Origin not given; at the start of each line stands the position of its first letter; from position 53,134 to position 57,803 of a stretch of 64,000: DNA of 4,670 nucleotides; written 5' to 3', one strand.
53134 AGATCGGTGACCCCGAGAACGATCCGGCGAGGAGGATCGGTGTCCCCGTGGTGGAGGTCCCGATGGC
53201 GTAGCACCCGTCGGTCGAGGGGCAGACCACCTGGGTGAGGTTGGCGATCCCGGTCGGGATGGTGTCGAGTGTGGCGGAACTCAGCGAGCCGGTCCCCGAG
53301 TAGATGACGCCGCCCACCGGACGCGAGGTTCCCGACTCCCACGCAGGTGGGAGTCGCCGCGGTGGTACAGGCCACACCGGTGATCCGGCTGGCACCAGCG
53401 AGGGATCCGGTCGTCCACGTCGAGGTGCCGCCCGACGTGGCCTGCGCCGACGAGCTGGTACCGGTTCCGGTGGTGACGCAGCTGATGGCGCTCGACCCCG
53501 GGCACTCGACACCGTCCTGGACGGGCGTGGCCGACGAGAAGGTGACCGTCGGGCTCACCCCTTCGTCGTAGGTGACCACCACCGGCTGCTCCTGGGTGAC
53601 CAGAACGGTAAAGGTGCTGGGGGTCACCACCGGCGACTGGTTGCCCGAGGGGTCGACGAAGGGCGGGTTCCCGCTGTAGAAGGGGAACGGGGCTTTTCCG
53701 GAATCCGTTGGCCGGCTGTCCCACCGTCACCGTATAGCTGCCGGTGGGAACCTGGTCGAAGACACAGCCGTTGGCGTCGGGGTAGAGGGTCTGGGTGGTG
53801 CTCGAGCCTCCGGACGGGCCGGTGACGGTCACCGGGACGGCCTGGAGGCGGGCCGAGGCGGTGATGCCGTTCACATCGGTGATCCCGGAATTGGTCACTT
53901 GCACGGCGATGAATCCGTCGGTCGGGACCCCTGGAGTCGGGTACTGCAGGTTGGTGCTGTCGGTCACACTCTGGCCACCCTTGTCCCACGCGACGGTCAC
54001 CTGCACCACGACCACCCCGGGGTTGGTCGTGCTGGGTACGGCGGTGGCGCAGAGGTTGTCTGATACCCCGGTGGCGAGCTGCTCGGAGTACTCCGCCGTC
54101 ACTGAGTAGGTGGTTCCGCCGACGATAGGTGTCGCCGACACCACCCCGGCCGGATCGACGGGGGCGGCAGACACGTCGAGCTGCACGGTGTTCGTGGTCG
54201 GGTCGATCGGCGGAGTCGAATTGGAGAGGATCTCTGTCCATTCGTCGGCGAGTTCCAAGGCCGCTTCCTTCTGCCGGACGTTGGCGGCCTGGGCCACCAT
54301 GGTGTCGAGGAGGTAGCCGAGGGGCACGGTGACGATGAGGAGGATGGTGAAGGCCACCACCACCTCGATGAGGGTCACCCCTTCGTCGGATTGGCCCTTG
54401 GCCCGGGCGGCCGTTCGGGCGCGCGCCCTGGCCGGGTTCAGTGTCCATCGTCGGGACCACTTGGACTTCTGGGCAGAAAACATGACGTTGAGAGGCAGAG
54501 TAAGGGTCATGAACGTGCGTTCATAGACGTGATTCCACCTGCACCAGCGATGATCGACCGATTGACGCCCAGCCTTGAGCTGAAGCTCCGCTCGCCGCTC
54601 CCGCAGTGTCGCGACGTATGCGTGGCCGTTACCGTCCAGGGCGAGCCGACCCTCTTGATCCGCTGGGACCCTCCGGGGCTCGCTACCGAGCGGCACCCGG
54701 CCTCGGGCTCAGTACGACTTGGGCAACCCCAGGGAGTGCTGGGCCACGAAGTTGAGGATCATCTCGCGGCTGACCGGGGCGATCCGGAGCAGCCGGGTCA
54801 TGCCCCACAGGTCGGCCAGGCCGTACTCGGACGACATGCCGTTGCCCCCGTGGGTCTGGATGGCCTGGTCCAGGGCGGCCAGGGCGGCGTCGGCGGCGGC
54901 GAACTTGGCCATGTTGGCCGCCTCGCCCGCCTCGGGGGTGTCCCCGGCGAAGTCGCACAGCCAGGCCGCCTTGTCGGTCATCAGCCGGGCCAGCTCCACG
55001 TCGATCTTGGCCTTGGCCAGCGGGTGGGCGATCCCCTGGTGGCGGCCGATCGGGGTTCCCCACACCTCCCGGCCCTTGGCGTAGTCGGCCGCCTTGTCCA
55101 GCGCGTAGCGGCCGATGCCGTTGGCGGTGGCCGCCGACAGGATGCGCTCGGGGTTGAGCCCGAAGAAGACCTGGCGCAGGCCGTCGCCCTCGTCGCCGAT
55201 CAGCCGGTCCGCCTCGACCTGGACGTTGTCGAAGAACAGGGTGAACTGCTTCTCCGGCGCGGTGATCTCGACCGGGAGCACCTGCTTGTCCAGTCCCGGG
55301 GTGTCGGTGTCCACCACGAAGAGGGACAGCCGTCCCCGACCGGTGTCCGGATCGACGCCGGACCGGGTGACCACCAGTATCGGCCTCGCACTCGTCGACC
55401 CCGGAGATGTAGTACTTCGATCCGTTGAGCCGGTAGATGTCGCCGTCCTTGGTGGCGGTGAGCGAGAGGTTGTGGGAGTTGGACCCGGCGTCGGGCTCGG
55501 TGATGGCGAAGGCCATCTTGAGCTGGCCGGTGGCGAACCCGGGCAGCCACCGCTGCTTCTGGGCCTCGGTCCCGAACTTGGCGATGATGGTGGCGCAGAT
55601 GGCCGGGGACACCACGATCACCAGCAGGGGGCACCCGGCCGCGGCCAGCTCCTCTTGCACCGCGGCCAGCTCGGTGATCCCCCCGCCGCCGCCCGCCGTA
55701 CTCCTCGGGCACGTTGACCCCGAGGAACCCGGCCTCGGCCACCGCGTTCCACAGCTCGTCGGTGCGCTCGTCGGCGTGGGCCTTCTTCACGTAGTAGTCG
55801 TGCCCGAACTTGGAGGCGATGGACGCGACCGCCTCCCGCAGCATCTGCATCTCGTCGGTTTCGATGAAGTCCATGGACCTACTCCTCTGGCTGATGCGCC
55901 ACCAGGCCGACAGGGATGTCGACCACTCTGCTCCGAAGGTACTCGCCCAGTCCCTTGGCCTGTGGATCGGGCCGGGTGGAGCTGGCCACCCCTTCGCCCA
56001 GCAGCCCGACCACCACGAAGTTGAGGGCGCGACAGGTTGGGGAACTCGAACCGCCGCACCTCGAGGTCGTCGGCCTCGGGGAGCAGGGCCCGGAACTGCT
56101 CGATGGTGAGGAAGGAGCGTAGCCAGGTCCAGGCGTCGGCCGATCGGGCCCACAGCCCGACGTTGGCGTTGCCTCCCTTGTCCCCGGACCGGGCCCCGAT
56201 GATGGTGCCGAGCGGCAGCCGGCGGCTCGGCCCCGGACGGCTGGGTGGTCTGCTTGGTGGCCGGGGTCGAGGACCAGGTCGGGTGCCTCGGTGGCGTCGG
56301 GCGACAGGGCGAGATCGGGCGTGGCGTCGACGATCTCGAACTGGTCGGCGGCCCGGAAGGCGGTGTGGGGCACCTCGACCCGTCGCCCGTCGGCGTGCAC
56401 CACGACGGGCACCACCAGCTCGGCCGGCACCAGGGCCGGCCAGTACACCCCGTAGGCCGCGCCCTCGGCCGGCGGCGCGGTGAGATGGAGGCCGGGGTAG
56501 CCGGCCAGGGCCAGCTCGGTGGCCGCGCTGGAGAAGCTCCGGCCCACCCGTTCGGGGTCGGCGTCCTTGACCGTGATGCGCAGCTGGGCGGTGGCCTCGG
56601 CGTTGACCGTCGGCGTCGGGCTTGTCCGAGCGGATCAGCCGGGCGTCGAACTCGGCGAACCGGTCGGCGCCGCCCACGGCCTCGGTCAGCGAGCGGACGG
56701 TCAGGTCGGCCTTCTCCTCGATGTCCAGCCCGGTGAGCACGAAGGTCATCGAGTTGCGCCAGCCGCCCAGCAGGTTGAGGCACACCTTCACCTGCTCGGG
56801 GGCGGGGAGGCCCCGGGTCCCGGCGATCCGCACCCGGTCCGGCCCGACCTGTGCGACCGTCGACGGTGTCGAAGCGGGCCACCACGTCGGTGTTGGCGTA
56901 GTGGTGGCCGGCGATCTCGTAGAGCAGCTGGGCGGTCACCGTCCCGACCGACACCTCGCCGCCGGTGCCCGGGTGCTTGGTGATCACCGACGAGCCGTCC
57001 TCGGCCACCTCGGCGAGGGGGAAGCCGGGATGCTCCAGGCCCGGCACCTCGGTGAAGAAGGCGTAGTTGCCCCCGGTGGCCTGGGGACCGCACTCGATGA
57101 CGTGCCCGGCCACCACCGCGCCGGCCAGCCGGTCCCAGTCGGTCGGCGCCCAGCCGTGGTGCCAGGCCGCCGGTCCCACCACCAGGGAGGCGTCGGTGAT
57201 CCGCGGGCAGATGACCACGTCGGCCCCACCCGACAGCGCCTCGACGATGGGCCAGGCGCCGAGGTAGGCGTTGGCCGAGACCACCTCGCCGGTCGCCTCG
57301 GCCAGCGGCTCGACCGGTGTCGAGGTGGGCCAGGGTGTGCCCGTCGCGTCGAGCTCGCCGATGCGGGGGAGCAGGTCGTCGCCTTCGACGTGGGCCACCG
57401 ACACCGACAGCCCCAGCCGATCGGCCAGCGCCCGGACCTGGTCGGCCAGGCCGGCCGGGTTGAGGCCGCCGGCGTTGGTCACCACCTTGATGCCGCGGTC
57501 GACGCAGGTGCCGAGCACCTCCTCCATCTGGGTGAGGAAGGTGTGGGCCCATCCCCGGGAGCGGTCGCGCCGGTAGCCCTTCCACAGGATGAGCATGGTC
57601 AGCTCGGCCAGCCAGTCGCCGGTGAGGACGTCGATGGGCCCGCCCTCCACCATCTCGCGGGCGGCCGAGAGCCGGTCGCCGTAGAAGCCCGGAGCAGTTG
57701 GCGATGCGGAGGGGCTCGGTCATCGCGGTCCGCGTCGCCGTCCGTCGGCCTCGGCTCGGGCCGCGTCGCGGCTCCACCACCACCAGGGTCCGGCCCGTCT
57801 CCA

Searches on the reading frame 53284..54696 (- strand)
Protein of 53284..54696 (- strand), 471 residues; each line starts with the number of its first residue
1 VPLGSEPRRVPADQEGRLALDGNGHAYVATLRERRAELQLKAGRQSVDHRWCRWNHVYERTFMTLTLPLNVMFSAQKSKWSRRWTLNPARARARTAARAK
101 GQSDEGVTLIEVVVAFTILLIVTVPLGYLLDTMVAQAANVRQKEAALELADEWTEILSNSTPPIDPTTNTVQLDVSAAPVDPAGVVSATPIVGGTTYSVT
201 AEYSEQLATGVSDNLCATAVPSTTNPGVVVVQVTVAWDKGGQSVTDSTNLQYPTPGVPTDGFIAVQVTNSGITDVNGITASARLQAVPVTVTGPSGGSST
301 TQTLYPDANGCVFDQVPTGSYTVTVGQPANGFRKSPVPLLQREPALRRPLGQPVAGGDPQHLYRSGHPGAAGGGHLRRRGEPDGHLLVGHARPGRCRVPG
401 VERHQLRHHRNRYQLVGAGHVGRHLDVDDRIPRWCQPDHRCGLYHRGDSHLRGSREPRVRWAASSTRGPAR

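Call 48: search_protein_families(library=pfam, proteins=[window:53284-54696:-], max_evalue=0.001)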
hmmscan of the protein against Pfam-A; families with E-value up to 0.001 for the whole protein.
window:53284-54696:- (471 aa): 1 family
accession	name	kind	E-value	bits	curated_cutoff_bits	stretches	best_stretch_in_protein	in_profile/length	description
PF07963.17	N_methyl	-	0.00024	21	21.2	1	106-124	6-24/27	Prokaryotic N-terminal methylation motif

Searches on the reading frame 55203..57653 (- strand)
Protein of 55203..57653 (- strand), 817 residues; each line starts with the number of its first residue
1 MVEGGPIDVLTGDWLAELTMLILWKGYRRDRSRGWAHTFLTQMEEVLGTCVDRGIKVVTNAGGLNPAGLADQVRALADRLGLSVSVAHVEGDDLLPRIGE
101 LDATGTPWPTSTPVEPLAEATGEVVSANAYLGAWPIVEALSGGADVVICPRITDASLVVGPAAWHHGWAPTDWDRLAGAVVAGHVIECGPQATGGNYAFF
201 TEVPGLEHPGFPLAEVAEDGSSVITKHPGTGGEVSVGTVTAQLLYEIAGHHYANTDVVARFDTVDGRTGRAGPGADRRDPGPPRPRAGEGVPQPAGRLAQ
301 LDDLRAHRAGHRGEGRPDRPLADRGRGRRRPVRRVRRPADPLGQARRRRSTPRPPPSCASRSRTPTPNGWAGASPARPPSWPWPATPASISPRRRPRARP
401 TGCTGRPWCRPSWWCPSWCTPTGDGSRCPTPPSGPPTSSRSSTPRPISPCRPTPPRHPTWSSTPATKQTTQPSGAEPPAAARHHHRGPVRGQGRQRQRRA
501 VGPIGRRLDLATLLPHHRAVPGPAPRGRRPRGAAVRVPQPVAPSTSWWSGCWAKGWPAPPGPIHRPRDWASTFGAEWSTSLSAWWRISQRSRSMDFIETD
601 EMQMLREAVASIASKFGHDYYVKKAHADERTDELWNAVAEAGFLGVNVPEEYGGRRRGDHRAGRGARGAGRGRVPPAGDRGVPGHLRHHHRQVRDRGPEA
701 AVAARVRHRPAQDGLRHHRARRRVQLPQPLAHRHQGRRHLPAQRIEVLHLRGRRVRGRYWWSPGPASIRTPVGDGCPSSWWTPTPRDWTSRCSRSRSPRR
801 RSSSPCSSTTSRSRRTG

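Call 48: search_protein_families(library=pfam, proteins=[window:55203-57653:-], max_evalue=0.001)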
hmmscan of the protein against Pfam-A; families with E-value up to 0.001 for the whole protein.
window:55203-57653:- (817 aa): 2 families
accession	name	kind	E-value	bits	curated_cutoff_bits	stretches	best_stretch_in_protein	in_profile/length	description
PF07287.17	AtuA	-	1.8e-114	383.3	22.8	1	1-265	20-282/437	Acyclic terpene utilisation family protein AtuA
PF02771.21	Acyl-CoA_dh_N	-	8.7e-09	36.2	22.9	1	599-656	1-58/113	Acyl-CoA dehydrogenase, N-terminal domain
